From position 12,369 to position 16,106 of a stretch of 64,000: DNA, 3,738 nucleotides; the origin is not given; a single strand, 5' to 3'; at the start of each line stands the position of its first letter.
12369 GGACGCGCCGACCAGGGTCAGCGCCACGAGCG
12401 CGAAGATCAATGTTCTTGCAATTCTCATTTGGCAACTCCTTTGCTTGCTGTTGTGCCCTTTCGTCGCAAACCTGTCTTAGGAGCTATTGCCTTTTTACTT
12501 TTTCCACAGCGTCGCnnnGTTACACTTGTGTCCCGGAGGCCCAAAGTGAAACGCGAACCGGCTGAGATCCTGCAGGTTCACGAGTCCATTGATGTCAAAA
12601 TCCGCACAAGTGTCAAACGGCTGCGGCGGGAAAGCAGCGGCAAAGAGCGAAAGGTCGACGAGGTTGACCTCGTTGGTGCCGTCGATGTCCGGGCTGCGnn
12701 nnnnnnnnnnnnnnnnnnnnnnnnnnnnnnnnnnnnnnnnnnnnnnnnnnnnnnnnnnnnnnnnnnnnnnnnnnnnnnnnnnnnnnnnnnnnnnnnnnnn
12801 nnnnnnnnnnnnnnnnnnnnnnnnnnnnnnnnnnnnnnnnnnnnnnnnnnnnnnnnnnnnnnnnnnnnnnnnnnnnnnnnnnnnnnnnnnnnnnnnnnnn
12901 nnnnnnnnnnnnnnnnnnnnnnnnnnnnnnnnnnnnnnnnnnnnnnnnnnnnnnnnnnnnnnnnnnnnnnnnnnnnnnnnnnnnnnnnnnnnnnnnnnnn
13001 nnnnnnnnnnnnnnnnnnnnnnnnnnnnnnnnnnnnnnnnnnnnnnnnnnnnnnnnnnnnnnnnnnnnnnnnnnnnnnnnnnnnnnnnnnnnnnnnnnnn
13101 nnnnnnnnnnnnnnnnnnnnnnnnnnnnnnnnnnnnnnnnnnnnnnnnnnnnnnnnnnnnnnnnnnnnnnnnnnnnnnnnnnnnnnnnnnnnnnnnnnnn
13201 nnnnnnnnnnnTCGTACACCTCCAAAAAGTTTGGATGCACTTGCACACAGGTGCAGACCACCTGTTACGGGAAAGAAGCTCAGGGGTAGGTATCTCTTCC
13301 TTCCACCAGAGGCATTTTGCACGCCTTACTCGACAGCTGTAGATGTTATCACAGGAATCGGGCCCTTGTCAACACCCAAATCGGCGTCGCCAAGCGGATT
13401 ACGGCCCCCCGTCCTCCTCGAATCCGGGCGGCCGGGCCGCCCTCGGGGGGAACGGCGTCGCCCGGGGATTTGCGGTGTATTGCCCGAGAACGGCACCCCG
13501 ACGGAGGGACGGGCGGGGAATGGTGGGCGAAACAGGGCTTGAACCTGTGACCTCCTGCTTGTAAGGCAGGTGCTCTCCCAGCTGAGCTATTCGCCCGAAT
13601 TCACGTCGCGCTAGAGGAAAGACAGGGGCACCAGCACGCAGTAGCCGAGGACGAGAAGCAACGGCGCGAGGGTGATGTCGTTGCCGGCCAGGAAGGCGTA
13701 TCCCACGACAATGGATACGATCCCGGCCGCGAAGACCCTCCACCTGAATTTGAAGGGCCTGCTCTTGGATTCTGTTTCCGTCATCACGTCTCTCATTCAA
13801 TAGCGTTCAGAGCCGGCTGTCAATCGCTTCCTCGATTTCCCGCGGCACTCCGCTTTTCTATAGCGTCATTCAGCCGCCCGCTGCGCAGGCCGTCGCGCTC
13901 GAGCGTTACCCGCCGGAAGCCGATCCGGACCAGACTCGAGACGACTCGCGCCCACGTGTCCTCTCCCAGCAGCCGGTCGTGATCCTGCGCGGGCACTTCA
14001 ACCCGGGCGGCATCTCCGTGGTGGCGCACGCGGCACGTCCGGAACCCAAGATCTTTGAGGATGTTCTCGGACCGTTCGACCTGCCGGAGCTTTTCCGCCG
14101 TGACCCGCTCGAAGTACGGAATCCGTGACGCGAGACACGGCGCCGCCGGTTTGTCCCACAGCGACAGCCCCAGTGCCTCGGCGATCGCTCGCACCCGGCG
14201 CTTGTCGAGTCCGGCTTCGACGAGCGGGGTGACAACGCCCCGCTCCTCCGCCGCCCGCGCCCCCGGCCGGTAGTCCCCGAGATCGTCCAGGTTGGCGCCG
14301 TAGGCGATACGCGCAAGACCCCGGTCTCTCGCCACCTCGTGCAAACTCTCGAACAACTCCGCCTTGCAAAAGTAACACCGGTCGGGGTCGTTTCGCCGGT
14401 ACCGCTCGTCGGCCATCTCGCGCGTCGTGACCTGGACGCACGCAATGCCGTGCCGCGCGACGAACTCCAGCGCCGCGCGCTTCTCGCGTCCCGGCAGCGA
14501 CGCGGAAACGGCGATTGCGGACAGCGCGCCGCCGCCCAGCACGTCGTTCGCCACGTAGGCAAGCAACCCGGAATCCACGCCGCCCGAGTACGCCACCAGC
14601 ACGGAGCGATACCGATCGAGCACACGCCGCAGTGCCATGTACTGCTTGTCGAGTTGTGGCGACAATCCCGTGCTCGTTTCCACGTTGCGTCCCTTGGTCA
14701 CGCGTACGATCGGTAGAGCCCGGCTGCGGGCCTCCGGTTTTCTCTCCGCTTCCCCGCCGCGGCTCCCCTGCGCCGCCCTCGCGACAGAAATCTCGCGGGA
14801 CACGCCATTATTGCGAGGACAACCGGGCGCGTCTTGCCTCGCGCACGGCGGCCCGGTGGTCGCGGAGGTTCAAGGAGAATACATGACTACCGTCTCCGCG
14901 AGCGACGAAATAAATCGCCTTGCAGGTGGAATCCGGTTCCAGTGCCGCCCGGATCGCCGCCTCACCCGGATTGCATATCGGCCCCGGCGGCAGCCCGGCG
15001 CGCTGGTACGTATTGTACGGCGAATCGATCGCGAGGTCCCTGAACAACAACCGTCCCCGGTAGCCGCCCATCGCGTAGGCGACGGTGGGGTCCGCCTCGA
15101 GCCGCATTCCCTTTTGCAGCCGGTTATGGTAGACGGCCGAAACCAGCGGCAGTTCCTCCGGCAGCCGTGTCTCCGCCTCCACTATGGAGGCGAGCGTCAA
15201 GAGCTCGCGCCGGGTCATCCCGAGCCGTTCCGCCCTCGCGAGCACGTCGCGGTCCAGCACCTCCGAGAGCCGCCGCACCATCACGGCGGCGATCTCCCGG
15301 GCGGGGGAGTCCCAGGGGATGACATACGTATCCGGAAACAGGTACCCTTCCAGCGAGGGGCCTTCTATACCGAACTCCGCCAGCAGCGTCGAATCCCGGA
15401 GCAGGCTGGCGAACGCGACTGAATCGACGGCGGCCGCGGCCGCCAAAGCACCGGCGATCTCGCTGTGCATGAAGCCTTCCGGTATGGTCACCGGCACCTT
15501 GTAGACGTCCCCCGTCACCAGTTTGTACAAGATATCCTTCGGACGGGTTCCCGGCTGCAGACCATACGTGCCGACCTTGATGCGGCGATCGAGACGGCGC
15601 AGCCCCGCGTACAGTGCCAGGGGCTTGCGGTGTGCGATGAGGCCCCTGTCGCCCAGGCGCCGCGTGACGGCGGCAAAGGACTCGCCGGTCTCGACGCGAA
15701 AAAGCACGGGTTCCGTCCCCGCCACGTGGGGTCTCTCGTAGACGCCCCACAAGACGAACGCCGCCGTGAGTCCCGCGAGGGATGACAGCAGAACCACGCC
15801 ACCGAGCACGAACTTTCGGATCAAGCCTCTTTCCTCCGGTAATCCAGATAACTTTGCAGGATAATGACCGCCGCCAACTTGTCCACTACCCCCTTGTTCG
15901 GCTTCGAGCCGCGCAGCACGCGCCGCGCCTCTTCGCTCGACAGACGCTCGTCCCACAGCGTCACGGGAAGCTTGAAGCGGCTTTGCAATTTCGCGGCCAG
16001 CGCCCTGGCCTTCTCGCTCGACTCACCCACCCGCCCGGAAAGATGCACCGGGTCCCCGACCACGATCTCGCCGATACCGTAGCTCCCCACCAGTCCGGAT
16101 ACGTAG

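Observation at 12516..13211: Secreted Gly/Cys-rich protein with dockerin-like Ca-binding repeat pair next to the paralog array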

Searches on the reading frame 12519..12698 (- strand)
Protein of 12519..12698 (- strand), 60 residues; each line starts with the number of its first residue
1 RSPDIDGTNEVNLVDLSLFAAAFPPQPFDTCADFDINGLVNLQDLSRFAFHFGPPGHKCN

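Call 26: search_solved_structures(query=A2, max_evalue=10, show_alignments=5)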
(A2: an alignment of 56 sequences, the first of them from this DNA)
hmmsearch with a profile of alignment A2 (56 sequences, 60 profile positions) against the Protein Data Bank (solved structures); distinct sequences matched with E-value up to 10: 29.
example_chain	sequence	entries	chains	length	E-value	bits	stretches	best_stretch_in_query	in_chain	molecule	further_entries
2y3n_B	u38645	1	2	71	3e-05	27.3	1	4-53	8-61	CELLULOSOMAL FAMILY-48 PROCESSIVE GLYCOSIDE HYDROLASE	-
2jnx_A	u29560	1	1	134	0.0019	21.5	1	2-22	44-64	Calcium binding protein 2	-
4wi0_B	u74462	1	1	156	0.0067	19.8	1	8-53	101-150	Cellulosomal scaffoldin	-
2b59_B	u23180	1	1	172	0.011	19.1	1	4-54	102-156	Cellulosomal scaffolding protein A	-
3kcp_A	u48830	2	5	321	0.029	17.8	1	4-54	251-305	Cellulosomal-scaffolding protein A | Cellulosome anchoring protein cohesin region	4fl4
5lxv_B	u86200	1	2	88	0.035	17.5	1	4-47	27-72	Carbohydrate-binding protein WP_009985128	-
4u3s_B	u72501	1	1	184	0.044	17.2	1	8-52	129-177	Cellulosomal scaffoldin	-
5nrm_B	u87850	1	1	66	0.051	17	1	4-47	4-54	DocCel5: Type I dockerin repeat domain from A. cellulolyticus family 5 endoglucanase WP_01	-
5k39_B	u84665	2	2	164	0.053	16.9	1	8-53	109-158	Dockerin module from a protein of unknown function | Ig domain protein group 2 domain protein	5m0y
5g5d_B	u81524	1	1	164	0.053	16.9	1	8-54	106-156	CELLULOSOMAL-SCAFFOLDING PROTEIN A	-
5nrk_B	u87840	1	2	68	0.075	16.4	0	3-19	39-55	DocCel5: Type I dockerin repeat domain from A. cellulolyticus family 5 endoglucanase WP_01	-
2ccl_B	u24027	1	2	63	0.088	16.2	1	4-45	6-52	ENDO-1,4-BETA-XYLANASE Y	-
1ohz_B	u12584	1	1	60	0.13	15.6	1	4-45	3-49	ENDO-1,4-BETA-XYLANASE Y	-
1jfj_A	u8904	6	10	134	0.17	15.3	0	3-49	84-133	CALCIUM-BINDING PROTEIN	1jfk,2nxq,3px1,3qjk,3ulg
2m7n_A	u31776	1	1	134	0.17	15.3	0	3-49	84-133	Calcium-binding protein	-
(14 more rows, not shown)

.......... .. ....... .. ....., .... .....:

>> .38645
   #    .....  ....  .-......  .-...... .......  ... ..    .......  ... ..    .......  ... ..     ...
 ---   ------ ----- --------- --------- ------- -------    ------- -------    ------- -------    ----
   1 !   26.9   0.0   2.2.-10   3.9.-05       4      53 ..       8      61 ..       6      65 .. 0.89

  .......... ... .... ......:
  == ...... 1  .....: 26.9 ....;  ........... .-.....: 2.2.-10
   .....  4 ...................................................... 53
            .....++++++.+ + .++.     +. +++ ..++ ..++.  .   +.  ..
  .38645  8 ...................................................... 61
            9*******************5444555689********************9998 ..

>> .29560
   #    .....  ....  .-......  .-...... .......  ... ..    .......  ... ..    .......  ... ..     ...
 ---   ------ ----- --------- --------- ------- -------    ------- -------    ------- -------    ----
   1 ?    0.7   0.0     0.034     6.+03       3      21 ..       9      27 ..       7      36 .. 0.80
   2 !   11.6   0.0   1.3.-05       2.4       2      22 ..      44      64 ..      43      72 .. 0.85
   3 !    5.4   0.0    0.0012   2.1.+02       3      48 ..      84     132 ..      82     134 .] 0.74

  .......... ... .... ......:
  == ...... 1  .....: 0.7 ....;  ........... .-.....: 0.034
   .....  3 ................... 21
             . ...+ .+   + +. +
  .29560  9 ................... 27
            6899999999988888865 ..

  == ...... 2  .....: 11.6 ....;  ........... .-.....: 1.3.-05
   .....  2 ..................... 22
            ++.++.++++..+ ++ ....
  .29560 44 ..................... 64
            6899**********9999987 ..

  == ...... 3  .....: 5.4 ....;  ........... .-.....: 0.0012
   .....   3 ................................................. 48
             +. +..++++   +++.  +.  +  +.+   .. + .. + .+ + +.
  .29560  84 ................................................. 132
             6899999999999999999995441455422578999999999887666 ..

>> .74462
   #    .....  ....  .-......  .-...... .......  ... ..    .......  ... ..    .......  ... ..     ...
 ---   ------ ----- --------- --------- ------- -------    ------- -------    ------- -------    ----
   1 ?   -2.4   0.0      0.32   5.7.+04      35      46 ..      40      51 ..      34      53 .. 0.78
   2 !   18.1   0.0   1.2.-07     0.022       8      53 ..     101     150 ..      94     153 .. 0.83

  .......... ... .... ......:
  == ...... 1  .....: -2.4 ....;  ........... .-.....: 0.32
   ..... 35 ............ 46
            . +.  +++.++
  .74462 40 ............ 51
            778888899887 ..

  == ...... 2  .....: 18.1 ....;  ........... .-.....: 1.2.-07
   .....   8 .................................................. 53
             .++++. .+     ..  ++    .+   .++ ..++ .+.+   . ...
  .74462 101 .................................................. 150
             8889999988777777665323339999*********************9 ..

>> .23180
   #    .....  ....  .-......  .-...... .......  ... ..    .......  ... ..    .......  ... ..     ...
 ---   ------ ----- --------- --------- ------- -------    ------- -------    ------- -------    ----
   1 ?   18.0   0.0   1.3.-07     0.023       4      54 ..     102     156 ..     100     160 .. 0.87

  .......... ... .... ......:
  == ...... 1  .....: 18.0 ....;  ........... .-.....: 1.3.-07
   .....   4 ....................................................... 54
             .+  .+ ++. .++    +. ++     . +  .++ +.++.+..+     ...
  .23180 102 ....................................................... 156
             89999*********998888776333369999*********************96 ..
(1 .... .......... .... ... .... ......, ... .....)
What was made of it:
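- On Dockerin (Pfam PF00404 Dockerin_1; type I-III dockerins): PDB hit 2y3n_B at E 3e-5, with most of the 29 hits being dockerins (call 26).
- Closest known: X-module-dockerin dyads of type II/III dockerins. Different: The linker between the repeats is about 4 residues shorter than in 2y3n_B or 2b59_B (call 26).
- Most of the 29 hits at E <= 10 are dockerins of types I to III, with six EF-hand proteins (call 26).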

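Call 27: search_protein_families(library=pfam, proteins=[window:12519-12698:-], max_evalue=10)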
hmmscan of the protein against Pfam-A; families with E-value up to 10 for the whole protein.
seq(60 aa): 0 families

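Call 55: search_protein_representatives(alignment_id=A2)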
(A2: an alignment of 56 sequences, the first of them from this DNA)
Query: 56 sequences, 60 profile positions. Proteins with E-value up to 0.001 (for the whole library): 5546; up to 1e-10: 302; up to 1e-30: 2. The best 150 are listed.
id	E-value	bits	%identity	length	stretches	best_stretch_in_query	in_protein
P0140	2.6e-48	178.1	-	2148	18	3-47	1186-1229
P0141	7.7e-31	122.1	-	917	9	2-53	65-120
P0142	5.3e-30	119.4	-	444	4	3-59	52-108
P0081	4.3e-28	113.3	-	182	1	1-59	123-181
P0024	6.5e-28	112.7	-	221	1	1-60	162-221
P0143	1.2e-27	111.9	-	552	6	2-53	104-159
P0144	2.3e-27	111.0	-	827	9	3-53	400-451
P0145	1.4e-26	108.4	-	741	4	2-60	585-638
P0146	3.4e-26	107.2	-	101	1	1-59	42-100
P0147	6.6e-26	106.3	-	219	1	1-59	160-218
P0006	9.8e-26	105.8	-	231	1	1-60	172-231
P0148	1.6e-25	105.1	-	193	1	1-59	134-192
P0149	2.6e-25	104.4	-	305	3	4-56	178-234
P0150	5.1e-25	103.5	-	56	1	5-60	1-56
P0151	7.0e-25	103.0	-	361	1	1-58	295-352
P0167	2.4e-21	91.7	-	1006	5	4-56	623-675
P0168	3.1e-21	91.4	-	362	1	1-59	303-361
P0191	1.3e-18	82.9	-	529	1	1-59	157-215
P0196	2.3e-18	82.1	-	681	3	2-59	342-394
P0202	4.2e-18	81.3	-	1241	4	3-53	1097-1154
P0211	2.1e-17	79.1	-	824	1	2-58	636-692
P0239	7.3e-16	74.1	-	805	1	2-58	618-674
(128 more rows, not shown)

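Call 56: search_protein_families(library=pfam, proteins=[P0141, P0142, P0143, P0145, P0151, P0167, P0168, P0202, P0211, P0191], max_evalue=0.001)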
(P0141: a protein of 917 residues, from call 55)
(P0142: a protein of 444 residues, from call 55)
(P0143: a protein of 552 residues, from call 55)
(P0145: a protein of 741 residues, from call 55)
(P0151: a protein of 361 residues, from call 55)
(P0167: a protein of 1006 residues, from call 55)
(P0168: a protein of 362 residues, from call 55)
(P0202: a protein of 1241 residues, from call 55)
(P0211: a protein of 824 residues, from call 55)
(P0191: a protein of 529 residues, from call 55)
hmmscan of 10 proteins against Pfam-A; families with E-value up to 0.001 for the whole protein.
P0141 (917 aa): 2 families
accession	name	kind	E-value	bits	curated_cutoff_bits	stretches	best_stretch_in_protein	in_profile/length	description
PF00404.24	Dockerin_1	-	5.8e-70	231.8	22.9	8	824-876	3-56/57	Dockerin type I domain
PF13499.12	EF-hand_7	-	6.1e-05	23.7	30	0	100-154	12-60/67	EF-hand domain pair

P0142 (444 aa): 4 families
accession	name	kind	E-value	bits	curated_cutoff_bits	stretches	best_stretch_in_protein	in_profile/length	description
PF00404.24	Dockerin_1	-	4.5e-30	104.1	22.9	4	53-97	3-52/57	Dockerin type I domain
PF00036.39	EF-hand_1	-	8.3e-08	31.7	25.4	0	230-242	9-21/29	EF hand domain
PF13202.12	EF-hand_5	-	5.3e-06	26.1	25.9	0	230-239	8-17/25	EF hand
PF13405.12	EF-hand_6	-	3.6e-05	23.6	25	0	53-68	10-25/30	EF-hand domain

P0143 (552 aa): 6 families
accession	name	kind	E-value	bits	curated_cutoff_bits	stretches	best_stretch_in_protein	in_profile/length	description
PF00404.24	Dockerin_1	-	2.3e-55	185.1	22.9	6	106-158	3-56/57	Dockerin type I domain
PF13499.12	EF-hand_7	-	2.5e-17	63.4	30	0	70-117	10-61/67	EF-hand domain pair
PF23200.1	DUF7061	-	1.8e-06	28.3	27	0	414-442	9-38/232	Domain of unknown function (DUF7061)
PF17901.7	EF-hand_12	-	1.7e-05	25.6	25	0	245-267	51-73/93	EF-hand fold domain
PF21999.2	IMS_HHH_1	-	0.00045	21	27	0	331-349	25-43/53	DNA polymerase-iota, thumb domain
PF13405.12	EF-hand_6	-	0.0006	19.8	25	0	457-469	10-22/30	EF-hand domain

P0145 (741 aa): 3 families
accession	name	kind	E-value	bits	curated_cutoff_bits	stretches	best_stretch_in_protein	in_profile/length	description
PF02369.22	Big_1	-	5.1e-10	39.8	34.9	0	493-545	17-67/93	Bacterial Ig-like domain (group 1)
PF13860.13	FlgD_ig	-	1.6e-06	28.4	27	1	677-728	24-75/79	FlgD Ig-like domain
PF00404.24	Dockerin_1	-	0.00021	21.9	22.9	0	57-73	34-50/57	Dockerin type I domain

P0151 (361 aa): 1 family
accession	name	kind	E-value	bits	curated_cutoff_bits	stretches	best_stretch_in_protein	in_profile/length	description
PF07705.17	CARDB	-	0.0004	21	22.7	0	217-264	50-98/101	CARDB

P0167 (1006 aa): 1 family
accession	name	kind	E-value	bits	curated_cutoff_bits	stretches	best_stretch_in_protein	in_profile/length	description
PF00404.24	Dockerin_1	-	8.2e-28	96.8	22.9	4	734-777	2-50/57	Dockerin type I domain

P0168 (362 aa): 0 families

P0202 (1241 aa): 5 families
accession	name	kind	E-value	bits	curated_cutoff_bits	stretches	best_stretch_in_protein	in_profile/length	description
PF17802.7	SpaA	-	1.5e-18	67.1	23.1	1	168-238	17-77/91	Prealbumin-like fold domain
PF13385.13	Laminin_G_3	-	9e-18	65.3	27.6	1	776-917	8-151/151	Concanavalin A-like lectin/glucanases superfamily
PF17210.9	SdrD_B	-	2.4e-17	63.6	29.7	1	153-224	10-72/112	SdrD B-like domain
PF13620.12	CarboxypepD_reg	-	8e-08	33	32.3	0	674-704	18-52/82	Carboxypeptidase regulatory-like domain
PF00404.24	Dockerin_1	-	0.0002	21.9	22.9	1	1017-1065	1-52/57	Dockerin type I domain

P0211 (824 aa): 4 families
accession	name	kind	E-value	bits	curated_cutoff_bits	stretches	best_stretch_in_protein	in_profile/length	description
PF13860.13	FlgD_ig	-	2.1e-05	24.8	27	1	751-811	14-75/79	FlgD Ig-like domain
PF18962.6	Por_Secre_tail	-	6.3e-05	23.6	27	1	741-821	2-74/75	Secretion system C-terminal sorting domain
PF00404.24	Dockerin_1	-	0.00016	22.2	22.9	1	638-682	3-52/57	Dockerin type I domain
PF13585.12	CHU_C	-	0.00023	21.6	27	1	759-813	27-75/86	CHU_C Type IX secretion signal domain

P0191 (529 aa): 0 families
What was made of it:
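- The top non-family hits, P0141, P0142, P0143 and P0167, are proteins with 4-8 Pfam Dockerin_1 domains (calls 55, 56).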

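Call 64: list_cluster_members(proteins=[P0145, P0211, P0239, P0151, P0168, P0191, P0141, P0140, P0143, P0196])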
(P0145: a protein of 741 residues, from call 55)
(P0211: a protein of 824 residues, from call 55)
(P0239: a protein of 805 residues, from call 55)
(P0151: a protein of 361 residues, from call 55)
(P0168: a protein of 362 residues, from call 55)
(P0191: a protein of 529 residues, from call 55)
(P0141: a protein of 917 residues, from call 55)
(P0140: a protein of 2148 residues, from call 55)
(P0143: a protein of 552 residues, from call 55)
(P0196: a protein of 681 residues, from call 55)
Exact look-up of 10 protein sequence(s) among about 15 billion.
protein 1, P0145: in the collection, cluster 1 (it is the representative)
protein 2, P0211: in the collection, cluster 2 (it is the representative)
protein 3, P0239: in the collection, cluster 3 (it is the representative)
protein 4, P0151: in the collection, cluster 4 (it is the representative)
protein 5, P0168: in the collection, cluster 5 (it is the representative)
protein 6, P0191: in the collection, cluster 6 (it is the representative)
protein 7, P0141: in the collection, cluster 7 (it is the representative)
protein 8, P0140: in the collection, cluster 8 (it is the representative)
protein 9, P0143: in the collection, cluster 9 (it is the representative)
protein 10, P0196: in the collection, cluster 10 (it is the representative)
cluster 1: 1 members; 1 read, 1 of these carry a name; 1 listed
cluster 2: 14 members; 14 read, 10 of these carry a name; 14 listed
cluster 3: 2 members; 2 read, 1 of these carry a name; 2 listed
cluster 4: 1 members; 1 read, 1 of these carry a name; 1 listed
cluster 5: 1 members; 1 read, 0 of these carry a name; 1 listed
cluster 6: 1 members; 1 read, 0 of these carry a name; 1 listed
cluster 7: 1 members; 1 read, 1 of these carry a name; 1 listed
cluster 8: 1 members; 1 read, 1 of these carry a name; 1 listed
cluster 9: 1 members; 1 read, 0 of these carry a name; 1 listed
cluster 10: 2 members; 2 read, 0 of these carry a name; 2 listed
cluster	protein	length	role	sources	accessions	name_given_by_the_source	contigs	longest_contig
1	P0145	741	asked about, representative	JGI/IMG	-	hypothetical protein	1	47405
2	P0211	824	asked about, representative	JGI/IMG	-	hypothetical protein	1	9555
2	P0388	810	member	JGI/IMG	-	hypothetical protein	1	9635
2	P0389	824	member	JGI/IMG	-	hypothetical protein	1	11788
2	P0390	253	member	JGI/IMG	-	hypothetical protein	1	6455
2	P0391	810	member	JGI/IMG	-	hypothetical protein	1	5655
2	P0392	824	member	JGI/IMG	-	hypothetical protein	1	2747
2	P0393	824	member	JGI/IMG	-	hypothetical protein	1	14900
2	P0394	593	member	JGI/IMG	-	hypothetical protein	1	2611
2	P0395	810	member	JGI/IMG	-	hypothetical protein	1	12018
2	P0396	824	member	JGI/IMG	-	hypothetical protein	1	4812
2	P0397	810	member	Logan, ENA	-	-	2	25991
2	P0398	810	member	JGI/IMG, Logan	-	-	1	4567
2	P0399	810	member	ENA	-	-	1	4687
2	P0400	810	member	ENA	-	-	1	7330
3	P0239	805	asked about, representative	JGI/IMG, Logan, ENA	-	-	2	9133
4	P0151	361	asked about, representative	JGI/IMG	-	hypothetical protein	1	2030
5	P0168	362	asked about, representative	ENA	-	-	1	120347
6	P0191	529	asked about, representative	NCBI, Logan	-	-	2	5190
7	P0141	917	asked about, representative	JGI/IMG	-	hypothetical protein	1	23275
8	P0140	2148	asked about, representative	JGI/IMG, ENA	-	Ca2+-binding EF-hand superfamily protein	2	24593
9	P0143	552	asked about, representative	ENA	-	-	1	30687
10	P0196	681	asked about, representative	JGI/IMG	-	-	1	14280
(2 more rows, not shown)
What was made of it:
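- Tried and rejected: Cluster-member look-up for taxonomy of other architectures (call 64).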

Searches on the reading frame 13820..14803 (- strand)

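Call 17: search_protein_families(library=pfam, proteins=[window:13820-14803:-], max_evalue=0.01)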
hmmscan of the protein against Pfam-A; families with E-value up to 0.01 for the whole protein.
window:13820-14803:- (327 aa): 1 family
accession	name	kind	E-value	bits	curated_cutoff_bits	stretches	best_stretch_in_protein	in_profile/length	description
PF02540.23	NAD_synthase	-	0.0008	19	21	1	66-132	19-86/242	NAD synthase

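Call 62: search_protein_families(library=ncbifam, proteins=[window:13820-14803:-], max_evalue=0.01)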
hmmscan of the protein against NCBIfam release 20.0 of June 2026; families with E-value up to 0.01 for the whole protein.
window:13820-14803:- (327 aa): 6 families
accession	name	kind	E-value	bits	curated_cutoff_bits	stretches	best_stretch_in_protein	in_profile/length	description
TIGR00268.2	TIGR00268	equivalog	2.3e-90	302.4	150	1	55-312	3-259/259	ATP-dependent sacrificial sulfur transferase LarE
TIGR00884.1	guaA_Cterm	equivalog_domain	0.0002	20.8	338.75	0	66-128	17-80/310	glutamine-hydrolyzing GMP synthase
TIGR00552.1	nadE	equivalog_domain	0.0011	18.2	63.65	1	66-141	23-101/251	NAD(+) synthase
NF010588.0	PRK13981.1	equivalog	0.0015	17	479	1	64-103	284-323/546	NAD+ synthase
NF000848.1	PRK00074.1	equivalog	0.0017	17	400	0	52-110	201-258/512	glutamine-hydrolyzing GMP synthase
NF010587.0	PRK13980.1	equivalog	0.0023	17.2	255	1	65-132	31-99/267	NAD+ synthase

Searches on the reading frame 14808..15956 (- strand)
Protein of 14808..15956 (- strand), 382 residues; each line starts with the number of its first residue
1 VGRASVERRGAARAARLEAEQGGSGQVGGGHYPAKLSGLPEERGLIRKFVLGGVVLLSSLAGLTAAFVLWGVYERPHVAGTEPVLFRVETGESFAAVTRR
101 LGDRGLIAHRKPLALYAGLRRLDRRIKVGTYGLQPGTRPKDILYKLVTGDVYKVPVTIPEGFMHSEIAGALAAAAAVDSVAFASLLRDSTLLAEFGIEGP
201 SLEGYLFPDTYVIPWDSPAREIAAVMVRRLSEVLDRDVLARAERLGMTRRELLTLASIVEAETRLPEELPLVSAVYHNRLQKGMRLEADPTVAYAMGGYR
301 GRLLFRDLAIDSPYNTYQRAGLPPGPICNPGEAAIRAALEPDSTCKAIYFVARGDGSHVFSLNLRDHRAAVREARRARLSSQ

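Call 17: search_protein_families(library=pfam, proteins=[window:14808-15956:-], max_evalue=0.01)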
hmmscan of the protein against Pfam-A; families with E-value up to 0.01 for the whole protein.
window:14808-15956:- (382 aa): 1 family
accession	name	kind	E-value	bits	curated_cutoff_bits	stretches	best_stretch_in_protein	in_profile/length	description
PF02618.21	YceG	-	5.8e-83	279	32.4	1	86-372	1-274/275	YceG-like family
